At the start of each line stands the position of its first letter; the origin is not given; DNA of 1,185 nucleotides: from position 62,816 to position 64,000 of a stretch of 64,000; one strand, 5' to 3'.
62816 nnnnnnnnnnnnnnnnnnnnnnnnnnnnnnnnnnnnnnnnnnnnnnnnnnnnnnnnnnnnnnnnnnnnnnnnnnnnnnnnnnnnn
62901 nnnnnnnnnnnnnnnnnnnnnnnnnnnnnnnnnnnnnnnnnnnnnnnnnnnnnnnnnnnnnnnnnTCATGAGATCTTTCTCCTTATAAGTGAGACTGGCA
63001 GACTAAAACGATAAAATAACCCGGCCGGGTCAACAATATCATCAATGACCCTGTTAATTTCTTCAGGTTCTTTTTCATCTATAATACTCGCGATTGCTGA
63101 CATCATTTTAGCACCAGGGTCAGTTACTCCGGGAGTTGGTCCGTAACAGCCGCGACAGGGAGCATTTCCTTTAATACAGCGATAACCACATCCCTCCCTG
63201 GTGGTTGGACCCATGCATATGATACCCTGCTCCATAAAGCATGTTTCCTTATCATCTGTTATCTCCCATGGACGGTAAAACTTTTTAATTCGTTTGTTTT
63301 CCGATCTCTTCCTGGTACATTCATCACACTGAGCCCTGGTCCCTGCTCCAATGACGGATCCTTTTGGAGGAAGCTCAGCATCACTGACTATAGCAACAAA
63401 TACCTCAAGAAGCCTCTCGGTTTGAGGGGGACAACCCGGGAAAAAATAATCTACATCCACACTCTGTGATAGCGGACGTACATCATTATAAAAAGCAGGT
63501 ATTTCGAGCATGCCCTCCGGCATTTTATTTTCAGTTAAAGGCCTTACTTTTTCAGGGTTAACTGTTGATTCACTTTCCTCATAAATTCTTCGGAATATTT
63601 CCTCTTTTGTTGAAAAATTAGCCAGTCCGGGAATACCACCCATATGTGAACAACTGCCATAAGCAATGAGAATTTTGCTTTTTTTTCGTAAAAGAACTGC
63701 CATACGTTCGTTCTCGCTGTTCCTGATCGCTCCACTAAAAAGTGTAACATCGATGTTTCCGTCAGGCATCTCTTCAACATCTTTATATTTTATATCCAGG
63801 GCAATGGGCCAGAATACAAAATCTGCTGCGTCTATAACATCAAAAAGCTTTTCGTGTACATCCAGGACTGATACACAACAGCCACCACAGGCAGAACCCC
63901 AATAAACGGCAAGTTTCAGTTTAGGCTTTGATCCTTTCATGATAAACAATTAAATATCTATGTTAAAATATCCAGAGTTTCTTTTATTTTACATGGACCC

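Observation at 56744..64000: Mvh-type [NiFe]-hydrogenase operonically fused to a Qmo-like (HdrA / HdrC-NarI fusion / HdrA) membrane module in a Bacteroidota-like genome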

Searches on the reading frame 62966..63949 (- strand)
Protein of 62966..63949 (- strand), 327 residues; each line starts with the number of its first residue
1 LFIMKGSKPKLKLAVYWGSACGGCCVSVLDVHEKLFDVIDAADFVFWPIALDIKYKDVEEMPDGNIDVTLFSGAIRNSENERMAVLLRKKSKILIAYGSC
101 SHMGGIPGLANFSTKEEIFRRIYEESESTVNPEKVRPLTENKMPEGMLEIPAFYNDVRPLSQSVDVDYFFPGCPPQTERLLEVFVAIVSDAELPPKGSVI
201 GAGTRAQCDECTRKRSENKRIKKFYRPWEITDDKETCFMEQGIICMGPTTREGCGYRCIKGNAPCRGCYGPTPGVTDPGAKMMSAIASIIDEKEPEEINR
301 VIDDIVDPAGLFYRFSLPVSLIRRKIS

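Call 3: search_protein_families(library=pfam, proteins=[window:62966-63949:-], max_evalue=0.01)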
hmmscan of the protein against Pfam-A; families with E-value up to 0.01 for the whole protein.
window:62966-63949:- (327 aa): 1 family
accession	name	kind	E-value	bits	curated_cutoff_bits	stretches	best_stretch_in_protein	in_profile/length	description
PF01058.29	Oxidored_q6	-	1.9e-23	83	27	1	21-186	1-127/128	NADH ubiquinone oxidoreductase, 20 Kd subunit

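Call 5: search_protein_families(library=ncbifam, proteins=[window:62966-63949:-], max_evalue=0.001)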
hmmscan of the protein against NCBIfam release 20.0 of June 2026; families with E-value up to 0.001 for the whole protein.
window:62966-63949:- (327 aa): 7 families
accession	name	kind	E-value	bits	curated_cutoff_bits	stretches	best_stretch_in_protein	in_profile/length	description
NF045875.1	F420_non_VhuG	exception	2.5e-66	223.8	450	1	10-326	4-285/286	F420-non-reducing hydrogenase subunit VhuG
NF040831.1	sulfhyd_ShyD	equivalog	2.4e-23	83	460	2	11-140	1-122/240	NAD(P)-dependent hydrogenase/sulfhydrogenase 2 subunit delta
NF040836.1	sulfhyd_HydD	equivalog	1.1e-18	67.3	500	1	9-140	4-128/261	NADPH-dependent hydrogenase/sulfhydrogenase 1 subunit delta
TIGR03294.1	FrhG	equivalog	1.2e-14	54.6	245.5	1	19-107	10-94/228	coenzyme F420 hydrogenase subunit gamma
NF005012.1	PRK06411.1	subfamily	9.5e-06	25.2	116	0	146-187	115-154/166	NADH-quinone oxidoreductase subunit NuoB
TIGR01957.1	nuoB_fam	subfamily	1.1e-05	25.3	142.7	0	119-187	75-138/145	NADH-quinone oxidoreductase subunit B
NF011393.0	PRK14818.1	equivalog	0.00031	20.4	255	0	158-187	122-151/173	NADH dehydrogenase subunit B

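Call 67: search_solved_structures(query=window:62966-63940:-, max_evalue=1e-10)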
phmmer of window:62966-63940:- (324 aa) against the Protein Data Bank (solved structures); distinct sequences matched with E-value up to 1e-10: 9.
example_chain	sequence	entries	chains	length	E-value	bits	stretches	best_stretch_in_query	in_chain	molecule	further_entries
5odc_E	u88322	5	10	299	6.1e-65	222.6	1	8-319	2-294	Methyl-viologen reducing hydrogenase subunit G | Methyl-viologen reducing hydrogenase, subunit G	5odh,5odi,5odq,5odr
9sw2_E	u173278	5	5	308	4.5e-64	219.8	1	6-323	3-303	F420-non-reducing hydrogenase subunit G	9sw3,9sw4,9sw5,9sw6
9sfi_I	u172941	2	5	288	3.2e-54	187.4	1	7-323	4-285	F420-non-reducing hydrogenase small subunit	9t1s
7t2r_E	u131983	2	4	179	2.4e-27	99.1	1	7-186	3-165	NiFe hydrogenase small subunit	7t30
9e15_A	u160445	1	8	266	1.7e-15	60.1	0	7-136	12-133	Sulfhydrogenase 1 subunit delta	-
9nez_A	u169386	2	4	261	1.9e-15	59.9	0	7-136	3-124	Sulfhydrogenase 1 subunit delta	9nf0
5xf9_C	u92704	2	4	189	2.1e-15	59.8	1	7-177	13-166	NAD-reducing hydrogenase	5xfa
9e1j_A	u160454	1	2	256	2.6e-15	59.5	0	7-136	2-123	Sulfhydrogenase 1 subunit delta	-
9r51_C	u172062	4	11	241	8.7e-12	47.9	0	14-104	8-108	F420-reducing [NiFe]-hydrogenase from Methanothermococcus thermolithotrophicus subunit gam | F420-reducing [NiFe]-hydrogenase from Methanothermococcus thermolit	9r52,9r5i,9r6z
